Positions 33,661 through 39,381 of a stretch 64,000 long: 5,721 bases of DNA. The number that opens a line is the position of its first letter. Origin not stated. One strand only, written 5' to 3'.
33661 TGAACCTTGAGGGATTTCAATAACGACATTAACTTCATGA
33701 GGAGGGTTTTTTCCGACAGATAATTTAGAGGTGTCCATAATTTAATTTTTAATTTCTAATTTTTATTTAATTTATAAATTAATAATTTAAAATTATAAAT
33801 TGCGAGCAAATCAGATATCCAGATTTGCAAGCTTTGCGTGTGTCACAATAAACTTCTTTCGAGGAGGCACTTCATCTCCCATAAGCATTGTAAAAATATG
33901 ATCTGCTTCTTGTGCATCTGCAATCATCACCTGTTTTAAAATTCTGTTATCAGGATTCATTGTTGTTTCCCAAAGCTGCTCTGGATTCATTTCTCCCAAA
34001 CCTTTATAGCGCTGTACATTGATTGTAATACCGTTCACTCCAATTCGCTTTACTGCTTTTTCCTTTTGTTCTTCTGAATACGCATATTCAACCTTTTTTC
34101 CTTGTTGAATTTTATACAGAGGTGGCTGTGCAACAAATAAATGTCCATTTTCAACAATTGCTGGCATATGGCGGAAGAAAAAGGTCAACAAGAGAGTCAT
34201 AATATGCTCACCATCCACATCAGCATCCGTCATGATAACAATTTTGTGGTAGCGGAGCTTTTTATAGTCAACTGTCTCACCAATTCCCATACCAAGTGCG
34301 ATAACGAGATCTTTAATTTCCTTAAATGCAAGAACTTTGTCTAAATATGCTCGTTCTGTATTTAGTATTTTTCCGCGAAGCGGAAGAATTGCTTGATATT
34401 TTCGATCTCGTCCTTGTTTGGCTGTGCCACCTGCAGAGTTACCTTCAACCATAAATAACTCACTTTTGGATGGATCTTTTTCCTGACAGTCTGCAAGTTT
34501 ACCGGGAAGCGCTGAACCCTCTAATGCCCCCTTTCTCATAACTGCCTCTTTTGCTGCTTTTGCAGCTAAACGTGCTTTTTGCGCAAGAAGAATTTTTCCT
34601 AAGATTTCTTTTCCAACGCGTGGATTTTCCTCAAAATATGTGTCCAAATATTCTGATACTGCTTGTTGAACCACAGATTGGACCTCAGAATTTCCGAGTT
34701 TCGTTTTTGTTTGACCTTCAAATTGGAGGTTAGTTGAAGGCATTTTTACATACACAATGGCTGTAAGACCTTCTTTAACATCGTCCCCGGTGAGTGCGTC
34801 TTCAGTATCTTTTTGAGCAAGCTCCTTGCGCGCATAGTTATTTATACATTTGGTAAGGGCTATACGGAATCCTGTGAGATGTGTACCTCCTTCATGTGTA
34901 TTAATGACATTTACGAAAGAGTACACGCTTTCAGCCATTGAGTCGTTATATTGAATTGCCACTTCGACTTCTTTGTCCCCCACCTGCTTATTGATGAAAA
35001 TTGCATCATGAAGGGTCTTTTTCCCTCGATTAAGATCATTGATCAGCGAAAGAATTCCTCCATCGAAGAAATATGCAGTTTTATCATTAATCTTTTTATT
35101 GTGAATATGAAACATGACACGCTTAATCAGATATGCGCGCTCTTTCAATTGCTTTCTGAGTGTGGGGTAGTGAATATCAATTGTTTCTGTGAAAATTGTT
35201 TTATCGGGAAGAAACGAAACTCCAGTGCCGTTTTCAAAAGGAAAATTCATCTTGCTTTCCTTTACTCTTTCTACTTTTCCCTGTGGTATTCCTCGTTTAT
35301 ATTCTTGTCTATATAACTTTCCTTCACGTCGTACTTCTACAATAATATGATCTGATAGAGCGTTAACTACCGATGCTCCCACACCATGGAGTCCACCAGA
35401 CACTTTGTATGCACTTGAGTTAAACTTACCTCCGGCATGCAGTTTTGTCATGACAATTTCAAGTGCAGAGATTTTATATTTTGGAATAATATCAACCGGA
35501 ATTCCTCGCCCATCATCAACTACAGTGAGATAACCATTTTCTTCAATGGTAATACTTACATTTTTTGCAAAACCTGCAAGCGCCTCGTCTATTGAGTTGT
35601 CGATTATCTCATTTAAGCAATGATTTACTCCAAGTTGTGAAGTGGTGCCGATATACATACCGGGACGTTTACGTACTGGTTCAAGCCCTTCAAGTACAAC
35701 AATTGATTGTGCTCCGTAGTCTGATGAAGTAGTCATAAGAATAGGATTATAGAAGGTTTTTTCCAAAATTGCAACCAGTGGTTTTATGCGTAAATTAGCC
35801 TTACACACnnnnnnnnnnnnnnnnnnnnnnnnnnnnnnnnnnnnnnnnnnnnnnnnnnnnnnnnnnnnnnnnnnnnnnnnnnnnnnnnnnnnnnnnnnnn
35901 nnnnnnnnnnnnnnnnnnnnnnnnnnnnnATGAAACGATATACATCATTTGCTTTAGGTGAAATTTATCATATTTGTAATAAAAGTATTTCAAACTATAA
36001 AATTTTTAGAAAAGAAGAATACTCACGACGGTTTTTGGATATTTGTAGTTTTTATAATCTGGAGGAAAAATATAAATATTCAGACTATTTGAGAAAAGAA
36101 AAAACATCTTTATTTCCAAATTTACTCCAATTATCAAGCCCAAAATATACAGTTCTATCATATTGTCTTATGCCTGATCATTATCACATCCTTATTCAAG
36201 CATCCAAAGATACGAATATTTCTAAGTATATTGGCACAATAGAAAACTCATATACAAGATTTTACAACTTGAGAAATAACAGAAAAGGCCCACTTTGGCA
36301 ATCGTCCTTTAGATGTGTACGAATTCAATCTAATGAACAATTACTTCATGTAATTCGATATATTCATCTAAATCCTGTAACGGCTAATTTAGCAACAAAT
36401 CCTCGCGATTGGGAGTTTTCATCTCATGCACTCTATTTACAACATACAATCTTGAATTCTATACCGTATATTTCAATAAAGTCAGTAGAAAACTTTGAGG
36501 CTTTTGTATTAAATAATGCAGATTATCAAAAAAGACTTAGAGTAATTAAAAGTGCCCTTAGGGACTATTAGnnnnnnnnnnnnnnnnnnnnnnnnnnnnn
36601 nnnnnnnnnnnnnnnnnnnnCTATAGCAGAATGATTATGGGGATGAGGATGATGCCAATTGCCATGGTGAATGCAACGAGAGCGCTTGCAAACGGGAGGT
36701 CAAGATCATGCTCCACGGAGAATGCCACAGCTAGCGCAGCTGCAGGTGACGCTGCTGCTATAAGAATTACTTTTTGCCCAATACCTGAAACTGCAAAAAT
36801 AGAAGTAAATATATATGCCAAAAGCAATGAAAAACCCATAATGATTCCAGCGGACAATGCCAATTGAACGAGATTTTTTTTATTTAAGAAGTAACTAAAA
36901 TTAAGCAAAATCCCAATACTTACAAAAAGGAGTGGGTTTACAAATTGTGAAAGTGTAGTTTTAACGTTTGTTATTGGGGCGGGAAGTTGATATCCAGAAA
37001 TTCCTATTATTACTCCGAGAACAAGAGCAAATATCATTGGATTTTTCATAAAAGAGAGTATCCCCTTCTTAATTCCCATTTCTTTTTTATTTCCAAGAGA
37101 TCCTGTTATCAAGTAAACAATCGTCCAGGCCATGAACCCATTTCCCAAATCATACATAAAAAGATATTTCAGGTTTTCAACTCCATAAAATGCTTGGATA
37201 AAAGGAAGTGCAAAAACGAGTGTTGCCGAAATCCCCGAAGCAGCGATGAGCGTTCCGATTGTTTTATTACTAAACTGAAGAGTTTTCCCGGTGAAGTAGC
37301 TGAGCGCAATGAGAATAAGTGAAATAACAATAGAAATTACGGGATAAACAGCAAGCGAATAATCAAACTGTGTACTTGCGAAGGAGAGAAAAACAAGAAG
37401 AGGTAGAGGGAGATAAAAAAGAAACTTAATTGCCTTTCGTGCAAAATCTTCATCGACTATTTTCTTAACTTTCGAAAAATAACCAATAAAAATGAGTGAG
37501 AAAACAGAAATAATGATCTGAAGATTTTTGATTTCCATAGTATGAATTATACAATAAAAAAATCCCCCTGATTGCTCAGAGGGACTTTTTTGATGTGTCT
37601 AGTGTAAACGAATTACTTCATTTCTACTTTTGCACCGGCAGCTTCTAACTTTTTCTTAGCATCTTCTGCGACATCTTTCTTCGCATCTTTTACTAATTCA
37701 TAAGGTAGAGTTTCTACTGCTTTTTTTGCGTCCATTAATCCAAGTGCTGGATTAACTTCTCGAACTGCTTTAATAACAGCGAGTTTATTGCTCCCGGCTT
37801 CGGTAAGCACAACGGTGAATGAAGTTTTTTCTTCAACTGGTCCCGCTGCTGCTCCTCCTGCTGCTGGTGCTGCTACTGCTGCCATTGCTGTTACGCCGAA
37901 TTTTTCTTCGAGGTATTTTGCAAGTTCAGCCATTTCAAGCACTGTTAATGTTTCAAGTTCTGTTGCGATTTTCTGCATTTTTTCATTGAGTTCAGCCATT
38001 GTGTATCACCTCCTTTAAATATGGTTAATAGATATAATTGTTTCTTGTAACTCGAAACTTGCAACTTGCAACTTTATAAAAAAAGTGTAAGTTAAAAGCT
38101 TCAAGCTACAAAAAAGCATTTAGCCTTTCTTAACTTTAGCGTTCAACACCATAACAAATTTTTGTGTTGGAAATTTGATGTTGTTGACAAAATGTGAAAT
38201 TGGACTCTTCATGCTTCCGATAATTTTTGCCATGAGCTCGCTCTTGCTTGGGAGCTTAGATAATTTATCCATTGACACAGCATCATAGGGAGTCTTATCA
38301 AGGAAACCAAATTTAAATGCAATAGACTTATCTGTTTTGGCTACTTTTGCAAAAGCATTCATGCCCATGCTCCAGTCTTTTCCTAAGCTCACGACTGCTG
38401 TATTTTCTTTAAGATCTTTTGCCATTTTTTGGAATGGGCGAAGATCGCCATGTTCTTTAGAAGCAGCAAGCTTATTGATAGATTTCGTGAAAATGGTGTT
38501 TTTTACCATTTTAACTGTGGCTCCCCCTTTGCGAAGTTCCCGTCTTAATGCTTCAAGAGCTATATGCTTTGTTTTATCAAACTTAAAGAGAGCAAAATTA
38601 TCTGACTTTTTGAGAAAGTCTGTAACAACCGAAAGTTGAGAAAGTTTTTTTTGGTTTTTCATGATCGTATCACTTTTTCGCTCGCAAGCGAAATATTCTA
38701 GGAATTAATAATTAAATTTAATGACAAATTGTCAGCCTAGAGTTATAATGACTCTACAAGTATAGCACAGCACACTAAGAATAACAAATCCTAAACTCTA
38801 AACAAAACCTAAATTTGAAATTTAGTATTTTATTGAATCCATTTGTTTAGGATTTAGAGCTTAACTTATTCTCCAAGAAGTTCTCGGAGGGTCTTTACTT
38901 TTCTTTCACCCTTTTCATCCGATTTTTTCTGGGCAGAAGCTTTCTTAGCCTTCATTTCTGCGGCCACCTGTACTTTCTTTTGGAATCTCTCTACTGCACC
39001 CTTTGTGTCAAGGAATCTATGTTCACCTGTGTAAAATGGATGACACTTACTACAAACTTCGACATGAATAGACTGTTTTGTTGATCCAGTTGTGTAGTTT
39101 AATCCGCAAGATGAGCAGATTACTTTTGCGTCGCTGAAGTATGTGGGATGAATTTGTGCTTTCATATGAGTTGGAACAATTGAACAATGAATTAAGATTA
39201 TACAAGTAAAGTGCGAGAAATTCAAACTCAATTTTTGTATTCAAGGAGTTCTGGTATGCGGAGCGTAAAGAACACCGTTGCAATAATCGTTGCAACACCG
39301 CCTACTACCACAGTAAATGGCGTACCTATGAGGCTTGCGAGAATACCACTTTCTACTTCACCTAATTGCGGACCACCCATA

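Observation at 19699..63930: Hairpin elements built from degenerate tandem heptanucleotides fill almost every intergenic spacer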

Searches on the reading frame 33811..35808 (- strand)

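Call 13: search_protein_families(library=pfam, proteins=[window:33811-35808:-])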
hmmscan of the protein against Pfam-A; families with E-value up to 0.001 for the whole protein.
window:33811-35808:- (665 aa): 5 families
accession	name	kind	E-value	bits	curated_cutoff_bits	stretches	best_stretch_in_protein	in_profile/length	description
PF00204.31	DNA_gyraseB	-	2.7e-53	180.5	27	1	251-421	1-172/173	DNA gyrase B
PF00986.26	DNA_gyraseB_C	-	8.6e-31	106.3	29.8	1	596-654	4-62/63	DNA gyrase B subunit, carboxyl terminus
PF01751.28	Toprim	-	1.1e-16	61.2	23.1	1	450-561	1-95/96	Toprim domain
PF02518.31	HATPase_c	-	1.7e-14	54.6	26.4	1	58-155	3-87/111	Histidine kinase-, DNA gyrase B-, and HSP90-like ATPase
PF13589.12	HATPase_c_3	-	0.0008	19.9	25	0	62-164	4-97/137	Histidine kinase-, DNA gyrase B-, and HSP90-like ATPase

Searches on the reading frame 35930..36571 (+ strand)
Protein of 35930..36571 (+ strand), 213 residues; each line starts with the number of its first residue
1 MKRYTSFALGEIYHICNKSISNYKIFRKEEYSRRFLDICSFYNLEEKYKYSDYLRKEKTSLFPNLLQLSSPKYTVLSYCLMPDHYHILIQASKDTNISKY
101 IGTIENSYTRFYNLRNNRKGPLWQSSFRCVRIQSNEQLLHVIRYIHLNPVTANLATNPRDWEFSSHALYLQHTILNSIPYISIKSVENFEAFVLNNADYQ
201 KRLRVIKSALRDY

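Call 13: search_protein_families(library=pfam, proteins=[window:35930-36571:+])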
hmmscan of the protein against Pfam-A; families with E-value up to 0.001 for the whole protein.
window:35930-36571:+ (213 aa): 1 family
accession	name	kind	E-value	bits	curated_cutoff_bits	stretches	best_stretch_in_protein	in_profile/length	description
PF01797.21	Y1_Tnp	-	9.2e-12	45.6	23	1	72-146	40-119/121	Transposase IS200 like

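Call 30: search_protein_families(library=ncbifam, proteins=[window:35930-36571:+], max_evalue=0.01)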
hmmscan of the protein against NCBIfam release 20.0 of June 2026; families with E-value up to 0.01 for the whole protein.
window:35930-36571:+ (213 aa): 1 family
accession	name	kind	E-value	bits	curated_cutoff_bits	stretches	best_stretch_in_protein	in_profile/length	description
NF047646.1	REP_Tyr_transpos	equivalog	9.1e-22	77.5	80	1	72-164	46-146/146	REP-associated tyrosine transposase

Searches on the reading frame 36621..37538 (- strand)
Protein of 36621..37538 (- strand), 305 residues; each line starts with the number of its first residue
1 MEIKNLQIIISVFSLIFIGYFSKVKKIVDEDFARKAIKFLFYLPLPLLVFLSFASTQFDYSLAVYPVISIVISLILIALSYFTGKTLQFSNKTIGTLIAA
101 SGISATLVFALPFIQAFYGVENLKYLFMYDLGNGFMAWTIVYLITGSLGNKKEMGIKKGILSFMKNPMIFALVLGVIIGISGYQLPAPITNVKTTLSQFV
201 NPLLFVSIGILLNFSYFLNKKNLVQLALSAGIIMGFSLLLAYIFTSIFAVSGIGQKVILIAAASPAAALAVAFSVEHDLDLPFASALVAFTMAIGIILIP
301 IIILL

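Call 13: search_protein_families(library=pfam, proteins=[window:36621-37538:-])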
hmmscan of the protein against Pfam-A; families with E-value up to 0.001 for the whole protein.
window:36621-37538:- (305 aa): 1 family
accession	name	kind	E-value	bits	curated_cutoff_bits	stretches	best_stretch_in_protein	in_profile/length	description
PF03547.23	Mem_trans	-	1.8e-19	70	25.7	1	9-303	6-343/343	Membrane transport protein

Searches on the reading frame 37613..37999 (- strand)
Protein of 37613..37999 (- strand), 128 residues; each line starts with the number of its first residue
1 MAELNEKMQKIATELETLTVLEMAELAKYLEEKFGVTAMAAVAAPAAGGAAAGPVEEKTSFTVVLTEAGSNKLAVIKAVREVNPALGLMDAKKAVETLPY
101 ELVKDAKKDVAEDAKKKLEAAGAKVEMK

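Call 13: search_protein_families(library=pfam, proteins=[window:37613-37999:-])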
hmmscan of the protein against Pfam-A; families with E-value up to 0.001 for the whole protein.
window:37613-37999:- (128 aa): 2 families
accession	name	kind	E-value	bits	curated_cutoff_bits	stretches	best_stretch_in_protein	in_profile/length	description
PF00542.24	Ribosomal_L12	-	3.3e-22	79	25.9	1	61-128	1-67/67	Ribosomal protein L7/L12 C-terminal domain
PF16320.10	Ribosomal_L12_N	-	1e-15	57.6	25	1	8-52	2-46/48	Ribosomal protein L7/L12 dimerisation domain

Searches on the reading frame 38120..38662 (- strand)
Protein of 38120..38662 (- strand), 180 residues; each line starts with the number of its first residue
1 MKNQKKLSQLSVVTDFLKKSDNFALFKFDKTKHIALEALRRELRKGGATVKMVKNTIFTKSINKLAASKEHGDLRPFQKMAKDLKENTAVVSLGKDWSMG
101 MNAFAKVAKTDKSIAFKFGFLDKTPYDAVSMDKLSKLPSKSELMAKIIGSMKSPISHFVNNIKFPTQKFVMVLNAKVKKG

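Call 13: search_protein_families(library=pfam, proteins=[window:38120-38662:-])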
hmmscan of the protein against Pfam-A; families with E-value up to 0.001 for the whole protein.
window:38120-38662:- (180 aa): 1 family
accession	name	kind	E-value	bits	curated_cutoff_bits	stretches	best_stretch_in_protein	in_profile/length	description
PF00466.25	Ribosomal_L10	-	1.3e-11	44.9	22.8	1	1-96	1-87/100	Ribosomal protein L10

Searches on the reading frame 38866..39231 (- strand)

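Call 13: search_protein_families(library=pfam, proteins=[window:38866-39231:-])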
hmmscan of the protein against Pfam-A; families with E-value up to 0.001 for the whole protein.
window:38866-39231:- (121 aa): 1 family
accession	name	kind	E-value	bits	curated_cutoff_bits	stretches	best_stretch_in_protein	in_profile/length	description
PF01197.23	Ribosomal_L31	-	1.1e-25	90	27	1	23-86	1-63/65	Ribosomal protein L31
